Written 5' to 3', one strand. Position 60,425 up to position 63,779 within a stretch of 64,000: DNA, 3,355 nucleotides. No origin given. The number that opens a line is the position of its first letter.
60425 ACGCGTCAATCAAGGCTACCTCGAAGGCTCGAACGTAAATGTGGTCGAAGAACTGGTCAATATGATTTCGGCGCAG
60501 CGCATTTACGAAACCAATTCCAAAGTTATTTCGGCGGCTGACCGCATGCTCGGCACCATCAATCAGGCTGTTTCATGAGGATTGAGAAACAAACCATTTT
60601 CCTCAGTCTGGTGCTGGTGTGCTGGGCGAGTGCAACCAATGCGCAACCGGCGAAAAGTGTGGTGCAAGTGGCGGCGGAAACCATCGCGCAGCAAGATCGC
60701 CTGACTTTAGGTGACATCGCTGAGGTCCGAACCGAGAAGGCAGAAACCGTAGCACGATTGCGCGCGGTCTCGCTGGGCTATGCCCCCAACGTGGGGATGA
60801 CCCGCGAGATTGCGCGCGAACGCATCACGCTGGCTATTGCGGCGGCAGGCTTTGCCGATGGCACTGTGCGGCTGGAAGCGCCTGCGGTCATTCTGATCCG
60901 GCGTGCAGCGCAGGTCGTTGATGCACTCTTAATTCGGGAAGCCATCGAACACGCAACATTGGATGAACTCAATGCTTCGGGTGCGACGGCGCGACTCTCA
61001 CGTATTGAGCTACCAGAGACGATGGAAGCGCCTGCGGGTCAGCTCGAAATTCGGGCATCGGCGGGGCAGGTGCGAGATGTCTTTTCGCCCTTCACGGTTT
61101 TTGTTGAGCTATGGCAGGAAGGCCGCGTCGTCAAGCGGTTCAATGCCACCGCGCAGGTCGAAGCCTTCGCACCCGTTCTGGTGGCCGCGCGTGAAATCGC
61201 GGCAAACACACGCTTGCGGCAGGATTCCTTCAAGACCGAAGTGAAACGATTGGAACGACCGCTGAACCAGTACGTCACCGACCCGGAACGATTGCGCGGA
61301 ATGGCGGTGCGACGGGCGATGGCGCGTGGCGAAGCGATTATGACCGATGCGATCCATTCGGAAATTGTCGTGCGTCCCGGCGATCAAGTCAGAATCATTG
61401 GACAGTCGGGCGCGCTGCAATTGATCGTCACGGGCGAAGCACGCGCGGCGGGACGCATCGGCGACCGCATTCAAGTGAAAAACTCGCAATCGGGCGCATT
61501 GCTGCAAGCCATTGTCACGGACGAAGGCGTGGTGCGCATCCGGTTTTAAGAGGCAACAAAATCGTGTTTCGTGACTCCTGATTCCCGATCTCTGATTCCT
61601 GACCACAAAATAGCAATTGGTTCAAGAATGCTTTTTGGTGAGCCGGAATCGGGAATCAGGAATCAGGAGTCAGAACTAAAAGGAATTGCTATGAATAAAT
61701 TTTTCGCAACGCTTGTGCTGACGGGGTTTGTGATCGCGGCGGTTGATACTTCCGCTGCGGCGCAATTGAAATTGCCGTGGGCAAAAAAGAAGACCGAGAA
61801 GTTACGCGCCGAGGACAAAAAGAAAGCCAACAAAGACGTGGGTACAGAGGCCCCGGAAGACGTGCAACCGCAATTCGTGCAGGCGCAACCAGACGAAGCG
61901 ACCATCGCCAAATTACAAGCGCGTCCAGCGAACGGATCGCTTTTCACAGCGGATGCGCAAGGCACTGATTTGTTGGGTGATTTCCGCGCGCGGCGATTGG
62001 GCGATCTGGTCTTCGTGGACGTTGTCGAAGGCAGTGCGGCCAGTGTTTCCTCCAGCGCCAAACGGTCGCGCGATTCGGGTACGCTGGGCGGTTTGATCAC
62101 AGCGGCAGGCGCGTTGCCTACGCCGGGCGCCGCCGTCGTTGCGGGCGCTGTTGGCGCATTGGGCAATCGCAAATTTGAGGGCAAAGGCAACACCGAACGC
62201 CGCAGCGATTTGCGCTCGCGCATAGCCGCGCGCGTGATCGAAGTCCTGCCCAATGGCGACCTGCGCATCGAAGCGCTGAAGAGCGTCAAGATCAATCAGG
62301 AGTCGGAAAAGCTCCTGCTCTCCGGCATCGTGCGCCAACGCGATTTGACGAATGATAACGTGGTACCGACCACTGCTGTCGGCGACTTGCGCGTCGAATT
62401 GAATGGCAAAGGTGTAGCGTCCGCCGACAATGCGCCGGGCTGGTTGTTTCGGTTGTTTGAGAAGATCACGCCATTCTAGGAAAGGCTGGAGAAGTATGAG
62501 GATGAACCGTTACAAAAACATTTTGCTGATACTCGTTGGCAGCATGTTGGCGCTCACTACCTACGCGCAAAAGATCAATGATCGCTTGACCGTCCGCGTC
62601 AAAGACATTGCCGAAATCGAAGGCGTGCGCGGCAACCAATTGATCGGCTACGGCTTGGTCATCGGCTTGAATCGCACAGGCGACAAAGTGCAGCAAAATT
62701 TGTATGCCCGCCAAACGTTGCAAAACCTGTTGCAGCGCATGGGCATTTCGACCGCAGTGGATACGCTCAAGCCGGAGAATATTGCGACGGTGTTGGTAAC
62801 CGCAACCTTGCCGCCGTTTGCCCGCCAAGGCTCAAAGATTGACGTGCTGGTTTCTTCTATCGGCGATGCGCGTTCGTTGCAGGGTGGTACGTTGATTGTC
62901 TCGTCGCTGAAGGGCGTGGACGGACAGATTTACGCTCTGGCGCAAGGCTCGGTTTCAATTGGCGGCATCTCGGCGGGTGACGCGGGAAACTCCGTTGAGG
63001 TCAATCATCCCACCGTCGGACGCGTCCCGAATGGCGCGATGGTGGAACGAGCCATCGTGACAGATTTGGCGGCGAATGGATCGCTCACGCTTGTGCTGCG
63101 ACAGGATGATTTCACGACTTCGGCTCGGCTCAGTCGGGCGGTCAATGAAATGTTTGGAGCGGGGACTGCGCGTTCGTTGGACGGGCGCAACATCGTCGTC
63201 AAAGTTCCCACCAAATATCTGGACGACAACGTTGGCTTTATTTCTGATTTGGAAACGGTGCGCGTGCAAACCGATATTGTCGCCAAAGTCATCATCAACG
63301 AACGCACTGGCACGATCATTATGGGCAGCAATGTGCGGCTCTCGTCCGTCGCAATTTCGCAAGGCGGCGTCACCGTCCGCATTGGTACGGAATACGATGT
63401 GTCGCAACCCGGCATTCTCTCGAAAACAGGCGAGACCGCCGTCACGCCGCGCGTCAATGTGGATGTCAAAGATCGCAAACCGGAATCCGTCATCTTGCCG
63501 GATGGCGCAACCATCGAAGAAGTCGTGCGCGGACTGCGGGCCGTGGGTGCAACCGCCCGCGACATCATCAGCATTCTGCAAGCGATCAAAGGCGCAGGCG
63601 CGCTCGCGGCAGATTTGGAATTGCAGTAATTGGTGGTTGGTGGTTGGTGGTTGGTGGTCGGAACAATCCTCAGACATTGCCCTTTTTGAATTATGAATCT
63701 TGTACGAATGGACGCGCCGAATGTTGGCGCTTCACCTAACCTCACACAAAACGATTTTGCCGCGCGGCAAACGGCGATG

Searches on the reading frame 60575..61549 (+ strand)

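Call 42: search_protein_families(library=pfam, proteins=[window:60575-61549:+])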
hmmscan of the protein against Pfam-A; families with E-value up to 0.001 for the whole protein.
window:60575-61549:+ (324 aa): 2 families
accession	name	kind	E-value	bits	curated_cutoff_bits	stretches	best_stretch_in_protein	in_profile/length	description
PF13144.11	ChapFlgA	-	1.4e-26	93.3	23.8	1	200-322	2-122/122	Chaperone for flagella basal body P-ring formation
PF08666.17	SAF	-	6.8e-08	33.4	21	1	200-259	2-61/63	SAF domain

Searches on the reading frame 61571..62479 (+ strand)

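Call 42: search_protein_families(library=pfam, proteins=[window:61571-62479:+])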
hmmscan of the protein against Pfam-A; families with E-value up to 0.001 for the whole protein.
window:61571-62479:+ (302 aa): 1 family
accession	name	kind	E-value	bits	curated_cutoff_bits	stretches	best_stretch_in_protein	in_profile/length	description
PF02107.21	FlgH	-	7e-45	153.2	27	1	119-301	2-172/172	Flagellar L-ring protein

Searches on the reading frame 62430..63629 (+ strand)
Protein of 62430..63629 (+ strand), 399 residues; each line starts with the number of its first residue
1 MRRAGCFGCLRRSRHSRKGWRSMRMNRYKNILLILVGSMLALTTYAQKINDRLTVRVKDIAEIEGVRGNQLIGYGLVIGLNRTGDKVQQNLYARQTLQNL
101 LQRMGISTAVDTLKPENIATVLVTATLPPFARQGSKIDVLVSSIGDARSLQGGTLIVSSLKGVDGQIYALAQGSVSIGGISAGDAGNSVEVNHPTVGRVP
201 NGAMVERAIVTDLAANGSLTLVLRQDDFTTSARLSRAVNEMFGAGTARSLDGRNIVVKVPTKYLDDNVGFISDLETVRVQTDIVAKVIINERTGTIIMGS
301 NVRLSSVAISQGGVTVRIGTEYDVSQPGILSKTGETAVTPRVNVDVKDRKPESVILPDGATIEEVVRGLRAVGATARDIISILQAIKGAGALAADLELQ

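Call 42: search_protein_families(library=pfam, proteins=[window:62430-63629:+])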
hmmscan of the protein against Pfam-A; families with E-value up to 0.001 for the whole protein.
window:62430-63629:+ (399 aa): 1 family
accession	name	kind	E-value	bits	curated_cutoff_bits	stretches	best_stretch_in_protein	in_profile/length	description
PF02119.21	FlgI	-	2.7e-128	428.2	25.3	1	56-397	1-342/343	Flagellar P-ring protein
